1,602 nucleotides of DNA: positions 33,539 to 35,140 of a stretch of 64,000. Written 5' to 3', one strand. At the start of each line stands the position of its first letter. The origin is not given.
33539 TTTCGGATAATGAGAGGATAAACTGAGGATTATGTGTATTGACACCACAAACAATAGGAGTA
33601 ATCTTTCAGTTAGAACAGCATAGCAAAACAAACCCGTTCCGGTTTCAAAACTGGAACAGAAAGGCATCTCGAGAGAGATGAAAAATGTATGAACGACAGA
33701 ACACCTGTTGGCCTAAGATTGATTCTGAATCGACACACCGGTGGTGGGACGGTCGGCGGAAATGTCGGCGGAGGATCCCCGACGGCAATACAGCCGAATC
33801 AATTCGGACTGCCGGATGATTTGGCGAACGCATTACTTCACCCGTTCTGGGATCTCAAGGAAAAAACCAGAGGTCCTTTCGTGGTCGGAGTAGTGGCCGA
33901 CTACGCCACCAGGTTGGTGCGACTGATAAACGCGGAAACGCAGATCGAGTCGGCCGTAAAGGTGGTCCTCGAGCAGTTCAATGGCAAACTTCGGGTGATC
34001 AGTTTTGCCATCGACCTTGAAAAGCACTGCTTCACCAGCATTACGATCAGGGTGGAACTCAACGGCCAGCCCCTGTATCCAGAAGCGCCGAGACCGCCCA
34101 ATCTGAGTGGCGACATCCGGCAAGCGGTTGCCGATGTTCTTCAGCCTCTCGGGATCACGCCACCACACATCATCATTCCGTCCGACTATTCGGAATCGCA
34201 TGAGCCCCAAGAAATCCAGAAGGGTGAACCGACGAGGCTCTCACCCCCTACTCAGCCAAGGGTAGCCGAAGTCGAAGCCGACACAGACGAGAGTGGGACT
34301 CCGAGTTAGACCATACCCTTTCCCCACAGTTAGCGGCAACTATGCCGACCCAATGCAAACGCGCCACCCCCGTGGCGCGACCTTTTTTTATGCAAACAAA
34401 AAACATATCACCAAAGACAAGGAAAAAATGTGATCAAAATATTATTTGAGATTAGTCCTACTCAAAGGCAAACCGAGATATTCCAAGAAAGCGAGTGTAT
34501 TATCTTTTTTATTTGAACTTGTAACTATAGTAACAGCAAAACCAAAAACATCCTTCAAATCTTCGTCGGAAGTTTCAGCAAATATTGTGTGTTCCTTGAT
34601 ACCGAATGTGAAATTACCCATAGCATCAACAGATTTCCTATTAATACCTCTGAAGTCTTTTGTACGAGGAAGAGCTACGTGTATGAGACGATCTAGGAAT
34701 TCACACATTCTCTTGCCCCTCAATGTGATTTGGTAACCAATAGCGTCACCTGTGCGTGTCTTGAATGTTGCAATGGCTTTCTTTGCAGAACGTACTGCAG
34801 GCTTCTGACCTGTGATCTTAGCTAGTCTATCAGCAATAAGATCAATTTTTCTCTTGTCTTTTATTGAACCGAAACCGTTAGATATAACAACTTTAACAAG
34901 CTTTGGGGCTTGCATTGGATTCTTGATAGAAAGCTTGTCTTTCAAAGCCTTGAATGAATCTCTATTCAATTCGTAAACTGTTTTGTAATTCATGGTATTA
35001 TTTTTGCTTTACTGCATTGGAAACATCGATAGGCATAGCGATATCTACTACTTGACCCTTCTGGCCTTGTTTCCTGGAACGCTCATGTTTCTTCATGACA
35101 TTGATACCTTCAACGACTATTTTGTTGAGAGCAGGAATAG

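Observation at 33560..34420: Strongly GC-rich (~58%) orphan gene island abutting rplE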

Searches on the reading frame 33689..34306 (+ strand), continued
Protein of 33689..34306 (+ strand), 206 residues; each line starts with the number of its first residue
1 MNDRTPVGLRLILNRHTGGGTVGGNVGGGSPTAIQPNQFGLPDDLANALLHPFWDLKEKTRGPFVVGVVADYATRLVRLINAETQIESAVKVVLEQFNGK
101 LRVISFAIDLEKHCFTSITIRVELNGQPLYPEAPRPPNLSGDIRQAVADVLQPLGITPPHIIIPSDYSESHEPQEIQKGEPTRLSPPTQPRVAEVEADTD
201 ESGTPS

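Call 49: find_related_loci(query=A1, collection=viral_contigs, flank=5000)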
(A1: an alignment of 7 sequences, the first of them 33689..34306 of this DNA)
Query A1 (206 aa) in viral_contigs; peptide patterns used: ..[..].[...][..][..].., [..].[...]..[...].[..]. (x = any residue, [..] = any of these).
41 stretches matched a pattern, but none encodes a relative of the query by tblastn (E <= 1e-3).

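Call 66: search_protein_families(library=padloc, proteins=[window:33689-34306:+], max_evalue=1)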
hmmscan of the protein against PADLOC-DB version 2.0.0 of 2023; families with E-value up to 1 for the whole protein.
window:33689-34306:+ (206 aa): 0 families

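Call 67: search_protein_families(library=ncbifam, proteins=[window:33689-34306:+], max_evalue=1)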
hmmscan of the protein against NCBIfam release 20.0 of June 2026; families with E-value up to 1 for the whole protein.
window:33689-34306:+ (206 aa): 0 families

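Call 68: search_solved_structures(query=A1, max_evalue=10)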
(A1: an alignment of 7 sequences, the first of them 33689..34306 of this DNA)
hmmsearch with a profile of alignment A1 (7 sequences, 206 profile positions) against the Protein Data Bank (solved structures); distinct sequences matched with E-value up to 10: 4.
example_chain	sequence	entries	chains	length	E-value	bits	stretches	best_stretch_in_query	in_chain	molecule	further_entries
2c35_A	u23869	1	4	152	0.54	13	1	18-89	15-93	DNA-DIRECTED RNA POLYMERASE II 16 KDA POLYPEPTIDE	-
28jc_D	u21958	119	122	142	0.69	12.6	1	18-89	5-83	DNA-directed RNA polymerase II subunit RPB4 | DNA-DIRECTED RNA POLYMERASE II SUBUNIT RPB3 | RNA polymerase II subunit D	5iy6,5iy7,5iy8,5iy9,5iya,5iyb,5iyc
5flm_D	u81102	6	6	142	0.9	12.2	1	18-89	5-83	DNA-DIRECTED RNA POLYMERASE II SUBUNIT RPB4 | Polymerase (RNA) II (DNA directed) polypeptide D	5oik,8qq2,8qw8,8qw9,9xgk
29tk_D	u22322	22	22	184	1.1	11.9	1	18-89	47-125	RNA polymerase II subunit D | DNA-directed RNA polymerase II subunit RPB4 | RPOL4c domain-containing protein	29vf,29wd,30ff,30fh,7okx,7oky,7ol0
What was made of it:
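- On Known protein fold families (OsmC, RbfA/KH-like, ANL C-terminal domain, CDF-transporter CTD): The best PDB profile E-value is 0.54 (call 68).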

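Call 93: find_related_loci(query=A1, collection=metagenome_contigs, flank=3000)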
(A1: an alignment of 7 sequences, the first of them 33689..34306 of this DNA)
Query A1 (206 aa) in metagenome_contigs; peptide patterns used: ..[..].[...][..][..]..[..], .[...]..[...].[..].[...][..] (x = any residue, [..] = any of these).
69 stretches matched a pattern, but none encodes a relative of the query by tblastn (E <= 1e-3).
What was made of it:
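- Tried and rejected: Viral and metagenome contigs gave no relatives (calls 49, 93).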

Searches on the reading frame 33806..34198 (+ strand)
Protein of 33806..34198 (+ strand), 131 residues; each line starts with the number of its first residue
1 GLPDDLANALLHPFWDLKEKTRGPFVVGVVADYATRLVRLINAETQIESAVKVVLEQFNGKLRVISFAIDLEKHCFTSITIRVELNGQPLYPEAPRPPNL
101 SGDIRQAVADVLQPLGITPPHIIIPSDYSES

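Call 97: predict_structure(alignment_id=A4)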
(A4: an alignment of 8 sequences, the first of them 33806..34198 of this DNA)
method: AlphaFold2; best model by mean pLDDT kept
length: 131 residues; sequences in the alignment: 8
mean_pLDDT: 80.4   pTM: 0.69
mean pLDDT of the five models: 80.4, 78.9, 77.8, 75.2, 73.5
residues with pLDDT >= 90: 55; 70-90: 43; 50-70: 26; < 50: 7
segments of 3 or more residues with pLDDT < 50: none
pLDDT, mean of each block of 10 residues (from residue 1): 53 51 57 82 92 95 92 88 90 85 94 88 81 42
secondary structure, 60 per line:
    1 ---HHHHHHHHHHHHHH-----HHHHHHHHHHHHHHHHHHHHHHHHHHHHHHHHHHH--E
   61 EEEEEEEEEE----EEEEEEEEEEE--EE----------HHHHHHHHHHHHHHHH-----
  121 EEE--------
elements in order: H4-17 H23-57 E60-70 E75-85 H100-115 E121-123

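Call 99: fold_search(model_id=the predicted structure, library=pdb)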
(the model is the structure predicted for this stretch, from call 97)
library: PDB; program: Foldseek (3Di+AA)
matches with E <= 10: 347; with E <= 0.001: 0
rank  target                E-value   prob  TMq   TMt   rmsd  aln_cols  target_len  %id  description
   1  1nye_F                3.4e-02  0.87  0.32  0.28   5.9        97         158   16  Crystal structure of OsmC from E. coli (released 2004-03-02)
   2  1nye_A                3.6e-02  0.92  0.37  0.34   5.6        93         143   15  Crystal structure of OsmC from E. coli (released 2004-03-02)
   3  9fwd_B                5.7e-02  0.93  0.41  0.11   4.7        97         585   20  Structure of indole-3-acetic acid-amido synthetase GH3.6 from A.thaliana in complex with AMP (released 2025-04-09)
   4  1nye_D                6.4e-02  0.66  0.30  0.26   5.7        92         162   16  Crystal structure of OsmC from E. coli (released 2004-03-02)
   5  5kod_A                7.3e-02  0.89  0.39  0.11   5.0        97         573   21  Crystal Structure of GH3.5 Acyl Acid Amido Synthetase from Arabidopsis thaliana (released 2016-11-16)
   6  6gp6_B                7.8e-02  0.57  0.30  0.38   5.7        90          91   14  MamM CTD - Copper form (released 2019-06-19)
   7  1nye_E                8.3e-02  0.69  0.33  0.29   6.7       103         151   16  Crystal structure of OsmC from E. coli (released 2004-03-02)
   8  3w64_D                8.3e-02  0.54  0.30  0.40   5.1        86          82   15  MamM-CTD 215-293 (released 2014-04-16)
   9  7vka_A                8.8e-02  0.89  0.41  0.11   4.9        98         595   18  Crystal Structure of GH3.6 in complex with an inhibitor (released 2022-08-31)
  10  7afi_X                8.8e-02  0.77  0.35  0.31   4.7        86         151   16  Bacterial 30S ribosomal subunit assembly complex state C (body domain) (released 2021-07-07)
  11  8j80_B                1.4e-01  0.54  0.33  0.18   4.8        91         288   12  Cryo-EM structure of hZnT7-Fab complex in zinc state 1, determined in heterogeneous conformations- one subunit in an i (released 2023-09-20)
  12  1jos                  1.5e-01  0.63  0.35  0.44   5.8       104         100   15  Ribosome Binding Factor A(rbfA) (released 2003-06-24)
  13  7vka_B                1.6e-01  0.77  0.40  0.11   5.0        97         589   21  Crystal Structure of GH3.6 in complex with an inhibitor (released 2022-08-31)
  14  3w66                  1.6e-01  0.47  0.32  0.43   5.8        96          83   14  MamM-CTD D249A and H285A (released 2014-04-16)
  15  9fxd_A                1.7e-01  0.77  0.40  0.11   5.0        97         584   20  Structure of indole-3-acetic acid-amido synthetase GH3.6 from A.thaliana in complex with AMP and aspartate (released 2025-04-09)
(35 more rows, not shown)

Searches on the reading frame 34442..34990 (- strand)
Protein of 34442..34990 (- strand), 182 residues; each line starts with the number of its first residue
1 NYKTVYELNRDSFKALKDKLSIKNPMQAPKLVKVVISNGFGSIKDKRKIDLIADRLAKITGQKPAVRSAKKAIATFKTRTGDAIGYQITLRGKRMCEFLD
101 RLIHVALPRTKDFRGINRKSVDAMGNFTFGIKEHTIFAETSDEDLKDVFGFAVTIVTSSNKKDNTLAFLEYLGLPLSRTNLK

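Call 89: search_protein_families(library=pfam, proteins=[window:34442-34990:-], max_evalue=0.00001)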
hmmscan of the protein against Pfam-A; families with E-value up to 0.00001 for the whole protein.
window:34442-34990:- (182 aa): 2 families
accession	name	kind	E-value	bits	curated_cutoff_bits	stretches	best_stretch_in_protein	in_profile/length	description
PF00673.26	Ribosomal_L5_C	-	4.3e-28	97.7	27.8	1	84-175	2-93/94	ribosomal L5P family C-terminus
PF00281.24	Ribosomal_L5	-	3.6e-16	59.6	34.9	1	24-79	1-57/57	Ribosomal protein L5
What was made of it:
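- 34442..34993 (-): Right flank: rplE, convergent with the ORF. It is the second homology arm. Pfam (call 89).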
